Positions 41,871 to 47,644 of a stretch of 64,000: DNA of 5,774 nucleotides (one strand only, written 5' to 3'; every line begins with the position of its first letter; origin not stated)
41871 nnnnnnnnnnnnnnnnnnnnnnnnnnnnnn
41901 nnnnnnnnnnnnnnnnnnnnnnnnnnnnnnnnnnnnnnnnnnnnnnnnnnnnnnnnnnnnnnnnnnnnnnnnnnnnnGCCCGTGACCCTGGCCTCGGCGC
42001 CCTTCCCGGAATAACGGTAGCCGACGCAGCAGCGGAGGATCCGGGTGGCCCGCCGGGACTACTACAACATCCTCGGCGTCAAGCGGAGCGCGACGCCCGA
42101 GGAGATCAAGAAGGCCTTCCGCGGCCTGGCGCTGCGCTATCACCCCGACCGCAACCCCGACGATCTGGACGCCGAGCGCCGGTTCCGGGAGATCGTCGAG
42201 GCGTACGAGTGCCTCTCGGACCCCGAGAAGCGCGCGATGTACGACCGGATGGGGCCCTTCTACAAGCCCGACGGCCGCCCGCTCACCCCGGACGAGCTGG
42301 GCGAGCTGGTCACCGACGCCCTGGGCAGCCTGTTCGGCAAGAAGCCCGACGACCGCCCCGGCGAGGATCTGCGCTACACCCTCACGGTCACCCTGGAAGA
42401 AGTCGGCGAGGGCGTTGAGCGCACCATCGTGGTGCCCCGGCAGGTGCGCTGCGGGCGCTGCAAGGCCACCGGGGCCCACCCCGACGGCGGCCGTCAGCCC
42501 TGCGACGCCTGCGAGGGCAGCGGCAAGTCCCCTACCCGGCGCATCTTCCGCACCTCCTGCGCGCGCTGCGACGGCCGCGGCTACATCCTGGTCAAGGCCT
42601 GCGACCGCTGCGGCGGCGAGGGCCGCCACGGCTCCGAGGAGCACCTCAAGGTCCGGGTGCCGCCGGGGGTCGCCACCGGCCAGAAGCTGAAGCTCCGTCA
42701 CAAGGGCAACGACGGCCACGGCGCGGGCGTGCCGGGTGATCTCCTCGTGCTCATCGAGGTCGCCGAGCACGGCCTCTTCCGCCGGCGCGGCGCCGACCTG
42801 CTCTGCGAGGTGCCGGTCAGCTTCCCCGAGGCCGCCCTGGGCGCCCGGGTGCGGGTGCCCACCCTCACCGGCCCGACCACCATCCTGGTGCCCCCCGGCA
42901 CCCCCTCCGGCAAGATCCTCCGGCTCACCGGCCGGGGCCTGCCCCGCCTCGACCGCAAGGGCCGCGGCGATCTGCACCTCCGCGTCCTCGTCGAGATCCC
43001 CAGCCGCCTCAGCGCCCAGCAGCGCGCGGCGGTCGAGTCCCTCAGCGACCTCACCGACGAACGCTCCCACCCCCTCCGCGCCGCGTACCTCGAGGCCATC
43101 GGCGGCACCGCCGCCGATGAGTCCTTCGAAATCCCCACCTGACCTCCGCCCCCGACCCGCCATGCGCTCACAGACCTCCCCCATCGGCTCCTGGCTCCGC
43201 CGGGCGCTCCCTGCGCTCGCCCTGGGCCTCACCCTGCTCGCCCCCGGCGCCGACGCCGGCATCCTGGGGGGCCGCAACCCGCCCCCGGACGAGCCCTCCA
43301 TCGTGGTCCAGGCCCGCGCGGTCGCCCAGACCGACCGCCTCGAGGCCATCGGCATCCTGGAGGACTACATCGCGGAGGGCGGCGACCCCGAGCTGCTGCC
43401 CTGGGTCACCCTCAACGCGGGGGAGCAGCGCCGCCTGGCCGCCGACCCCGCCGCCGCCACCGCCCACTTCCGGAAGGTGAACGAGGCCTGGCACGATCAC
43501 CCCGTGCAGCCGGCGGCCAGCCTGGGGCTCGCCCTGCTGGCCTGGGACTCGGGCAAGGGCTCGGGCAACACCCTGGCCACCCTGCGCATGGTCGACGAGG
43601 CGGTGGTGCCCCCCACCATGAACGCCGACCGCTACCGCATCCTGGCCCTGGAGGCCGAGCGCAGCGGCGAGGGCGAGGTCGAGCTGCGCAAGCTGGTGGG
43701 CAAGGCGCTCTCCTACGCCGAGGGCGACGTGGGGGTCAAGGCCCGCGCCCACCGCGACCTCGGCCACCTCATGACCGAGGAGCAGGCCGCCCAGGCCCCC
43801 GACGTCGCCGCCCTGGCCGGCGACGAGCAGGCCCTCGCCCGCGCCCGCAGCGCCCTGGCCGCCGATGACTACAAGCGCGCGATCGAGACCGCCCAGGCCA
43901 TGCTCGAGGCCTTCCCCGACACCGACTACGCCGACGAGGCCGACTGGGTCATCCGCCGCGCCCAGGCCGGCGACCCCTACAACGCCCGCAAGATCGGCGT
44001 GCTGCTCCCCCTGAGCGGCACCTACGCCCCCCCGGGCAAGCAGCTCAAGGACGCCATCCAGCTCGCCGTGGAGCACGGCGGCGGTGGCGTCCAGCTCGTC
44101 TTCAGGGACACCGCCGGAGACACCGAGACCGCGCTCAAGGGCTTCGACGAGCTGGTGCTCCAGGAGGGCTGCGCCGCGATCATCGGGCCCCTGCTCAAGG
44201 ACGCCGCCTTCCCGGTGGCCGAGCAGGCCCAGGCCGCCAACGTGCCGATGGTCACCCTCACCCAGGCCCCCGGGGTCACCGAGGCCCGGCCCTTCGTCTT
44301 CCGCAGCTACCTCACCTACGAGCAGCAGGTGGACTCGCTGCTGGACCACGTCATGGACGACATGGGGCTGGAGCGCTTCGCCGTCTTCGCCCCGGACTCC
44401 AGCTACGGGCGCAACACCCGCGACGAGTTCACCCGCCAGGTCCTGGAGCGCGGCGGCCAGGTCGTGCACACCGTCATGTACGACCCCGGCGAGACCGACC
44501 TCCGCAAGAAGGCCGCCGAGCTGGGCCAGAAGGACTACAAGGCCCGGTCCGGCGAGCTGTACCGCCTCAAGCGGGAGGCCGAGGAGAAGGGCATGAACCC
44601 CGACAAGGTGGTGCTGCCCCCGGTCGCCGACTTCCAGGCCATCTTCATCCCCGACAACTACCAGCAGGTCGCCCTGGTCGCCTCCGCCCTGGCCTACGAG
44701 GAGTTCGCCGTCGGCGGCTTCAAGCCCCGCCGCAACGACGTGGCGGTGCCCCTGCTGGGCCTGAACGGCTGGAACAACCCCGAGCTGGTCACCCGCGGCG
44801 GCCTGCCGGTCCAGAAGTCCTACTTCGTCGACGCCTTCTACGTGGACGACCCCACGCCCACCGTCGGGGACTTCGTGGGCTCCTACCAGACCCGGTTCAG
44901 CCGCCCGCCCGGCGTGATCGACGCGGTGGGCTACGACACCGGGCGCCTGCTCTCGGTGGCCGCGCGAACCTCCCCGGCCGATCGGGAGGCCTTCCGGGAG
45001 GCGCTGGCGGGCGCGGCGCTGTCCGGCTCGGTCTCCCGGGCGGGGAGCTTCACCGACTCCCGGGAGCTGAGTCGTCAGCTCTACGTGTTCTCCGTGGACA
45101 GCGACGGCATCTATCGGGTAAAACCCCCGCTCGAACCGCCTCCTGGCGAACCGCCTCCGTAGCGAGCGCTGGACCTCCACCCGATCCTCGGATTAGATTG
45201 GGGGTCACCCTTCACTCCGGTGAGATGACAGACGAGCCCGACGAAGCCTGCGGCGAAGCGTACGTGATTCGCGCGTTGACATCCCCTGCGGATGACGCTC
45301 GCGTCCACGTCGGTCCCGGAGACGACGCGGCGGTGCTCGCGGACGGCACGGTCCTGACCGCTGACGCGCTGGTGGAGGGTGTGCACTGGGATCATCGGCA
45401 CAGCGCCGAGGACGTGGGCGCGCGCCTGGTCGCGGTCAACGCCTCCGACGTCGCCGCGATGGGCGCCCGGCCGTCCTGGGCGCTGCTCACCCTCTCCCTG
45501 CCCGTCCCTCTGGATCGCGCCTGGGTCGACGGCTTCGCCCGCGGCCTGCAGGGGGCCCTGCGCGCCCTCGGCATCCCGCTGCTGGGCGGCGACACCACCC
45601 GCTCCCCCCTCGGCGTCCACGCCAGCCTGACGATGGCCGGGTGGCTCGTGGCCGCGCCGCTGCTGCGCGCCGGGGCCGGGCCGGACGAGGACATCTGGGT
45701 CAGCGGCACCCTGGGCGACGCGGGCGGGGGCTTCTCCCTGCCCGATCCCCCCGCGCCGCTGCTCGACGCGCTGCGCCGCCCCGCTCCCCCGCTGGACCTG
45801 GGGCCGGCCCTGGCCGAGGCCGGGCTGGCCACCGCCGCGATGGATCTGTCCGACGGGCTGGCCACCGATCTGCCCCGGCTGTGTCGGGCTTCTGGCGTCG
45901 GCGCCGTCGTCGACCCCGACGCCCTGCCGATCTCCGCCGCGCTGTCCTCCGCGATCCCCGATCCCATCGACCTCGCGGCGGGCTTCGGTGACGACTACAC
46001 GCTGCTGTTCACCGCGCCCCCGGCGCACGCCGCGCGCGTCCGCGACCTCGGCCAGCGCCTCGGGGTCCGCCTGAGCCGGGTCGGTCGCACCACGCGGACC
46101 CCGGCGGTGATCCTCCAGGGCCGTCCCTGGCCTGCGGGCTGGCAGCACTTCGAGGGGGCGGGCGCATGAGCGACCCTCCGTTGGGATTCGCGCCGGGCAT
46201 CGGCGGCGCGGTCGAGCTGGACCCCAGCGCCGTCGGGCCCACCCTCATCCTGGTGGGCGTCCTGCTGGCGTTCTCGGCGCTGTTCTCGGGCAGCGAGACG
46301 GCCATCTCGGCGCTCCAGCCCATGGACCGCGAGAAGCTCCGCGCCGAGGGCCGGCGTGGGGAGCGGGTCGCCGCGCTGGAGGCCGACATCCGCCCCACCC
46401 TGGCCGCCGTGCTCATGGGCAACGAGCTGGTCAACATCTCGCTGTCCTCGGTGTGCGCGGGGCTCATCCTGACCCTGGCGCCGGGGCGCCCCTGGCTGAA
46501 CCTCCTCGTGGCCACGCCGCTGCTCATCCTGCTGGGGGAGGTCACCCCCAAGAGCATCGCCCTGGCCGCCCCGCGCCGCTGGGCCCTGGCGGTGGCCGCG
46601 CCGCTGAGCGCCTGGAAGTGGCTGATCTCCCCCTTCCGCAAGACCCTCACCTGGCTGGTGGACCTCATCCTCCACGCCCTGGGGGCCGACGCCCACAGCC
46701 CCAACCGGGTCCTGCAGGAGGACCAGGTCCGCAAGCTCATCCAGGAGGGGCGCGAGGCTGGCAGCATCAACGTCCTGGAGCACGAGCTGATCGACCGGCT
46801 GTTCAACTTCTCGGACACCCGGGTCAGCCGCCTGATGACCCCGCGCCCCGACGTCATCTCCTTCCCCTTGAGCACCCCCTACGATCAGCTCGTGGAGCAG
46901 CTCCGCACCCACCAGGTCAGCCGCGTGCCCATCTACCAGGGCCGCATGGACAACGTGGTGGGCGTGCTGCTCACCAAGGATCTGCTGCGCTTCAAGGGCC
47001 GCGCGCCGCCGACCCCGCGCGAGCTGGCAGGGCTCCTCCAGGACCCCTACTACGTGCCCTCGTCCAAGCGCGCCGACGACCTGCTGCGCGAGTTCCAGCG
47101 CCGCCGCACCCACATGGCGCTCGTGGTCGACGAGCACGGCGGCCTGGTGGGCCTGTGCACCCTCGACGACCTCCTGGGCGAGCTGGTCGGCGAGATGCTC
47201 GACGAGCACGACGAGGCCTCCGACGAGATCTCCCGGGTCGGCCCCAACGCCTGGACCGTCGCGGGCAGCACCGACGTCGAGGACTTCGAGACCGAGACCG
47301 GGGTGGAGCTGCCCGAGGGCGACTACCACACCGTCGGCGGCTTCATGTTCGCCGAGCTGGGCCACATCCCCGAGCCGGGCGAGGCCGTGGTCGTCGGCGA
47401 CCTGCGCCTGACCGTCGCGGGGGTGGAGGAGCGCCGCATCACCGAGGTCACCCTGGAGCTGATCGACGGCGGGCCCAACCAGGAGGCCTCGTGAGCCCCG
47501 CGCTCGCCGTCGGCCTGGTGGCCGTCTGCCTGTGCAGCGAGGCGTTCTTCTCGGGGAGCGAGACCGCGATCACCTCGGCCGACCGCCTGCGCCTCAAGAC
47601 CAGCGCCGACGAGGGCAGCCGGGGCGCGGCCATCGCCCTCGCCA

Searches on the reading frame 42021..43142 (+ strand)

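Call 52: search_protein_families(library=pfam, proteins=[window:42021-43142:+], max_evalue=0.001)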
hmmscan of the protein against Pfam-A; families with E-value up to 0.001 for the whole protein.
window:42021-43142:+ (373 aa): 3 families
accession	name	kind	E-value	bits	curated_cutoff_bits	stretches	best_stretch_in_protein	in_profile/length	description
PF01556.23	DnaJ_C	-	1.3e-43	149.1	26.6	1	117-327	1-152/152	DnaJ C terminal domain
PF00226.36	DnaJ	-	1.8e-27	95.7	27.8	1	13-75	1-63/63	DnaJ domain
PF00684.25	DnaJ_CXXCXGXG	-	2.9e-06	27.9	32.7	1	144-201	1-65/65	DnaJ central domain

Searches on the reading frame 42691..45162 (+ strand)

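Call 52: search_protein_families(library=pfam, proteins=[window:42691-45162:+], max_evalue=0.001)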
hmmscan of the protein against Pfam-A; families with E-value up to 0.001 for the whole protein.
window:42691-45162:+ (823 aa): 4 families
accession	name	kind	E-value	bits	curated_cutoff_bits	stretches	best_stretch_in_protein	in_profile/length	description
PF13458.12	Peripla_BP_6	-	1.7e-42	146.7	31.7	2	434-606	3-181/343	Periplasmic binding protein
PF01094.35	ANF_receptor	-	4.3e-12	46.2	25.4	1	467-611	25-169/353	Receptor family ligand binding region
PF04348.19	LppC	-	3.6e-10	39.5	28.8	1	430-609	216-394/563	LppC putative lipoprotein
PF13433.12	Peripla_BP_5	-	2.3e-07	30.7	27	1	434-608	2-181/363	Periplasmic binding protein domain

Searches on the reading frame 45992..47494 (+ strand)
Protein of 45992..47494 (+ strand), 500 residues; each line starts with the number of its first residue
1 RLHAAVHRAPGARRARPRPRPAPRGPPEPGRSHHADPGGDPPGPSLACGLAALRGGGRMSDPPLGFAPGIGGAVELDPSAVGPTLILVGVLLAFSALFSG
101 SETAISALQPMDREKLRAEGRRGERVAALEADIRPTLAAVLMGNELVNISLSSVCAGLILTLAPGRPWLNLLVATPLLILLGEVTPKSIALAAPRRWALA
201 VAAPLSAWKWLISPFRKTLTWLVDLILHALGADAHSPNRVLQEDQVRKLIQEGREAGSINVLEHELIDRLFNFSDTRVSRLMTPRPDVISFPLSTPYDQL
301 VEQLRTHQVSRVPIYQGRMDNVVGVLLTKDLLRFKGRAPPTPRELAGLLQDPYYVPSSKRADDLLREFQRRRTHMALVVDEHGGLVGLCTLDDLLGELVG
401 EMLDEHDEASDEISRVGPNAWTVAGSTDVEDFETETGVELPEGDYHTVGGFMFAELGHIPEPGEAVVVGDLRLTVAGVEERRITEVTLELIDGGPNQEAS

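Call 52: search_protein_families(library=pfam, proteins=[window:45992-47494:+], max_evalue=0.001)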
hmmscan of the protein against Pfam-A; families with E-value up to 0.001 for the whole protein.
window:45992-47494:+ (500 aa): 3 families
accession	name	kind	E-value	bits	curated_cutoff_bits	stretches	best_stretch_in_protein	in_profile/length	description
PF01595.25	CNNM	-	4.6e-36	124.6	28.4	1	89-260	4-178/181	Cyclin M transmembrane N-terminal domain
PF03471.22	CorC_HlyC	-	3.3e-22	78.7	27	1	416-490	3-79/81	Transporter associated domain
PF00571.33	CBS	-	4.6e-15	56.1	24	2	351-399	8-56/57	CBS domain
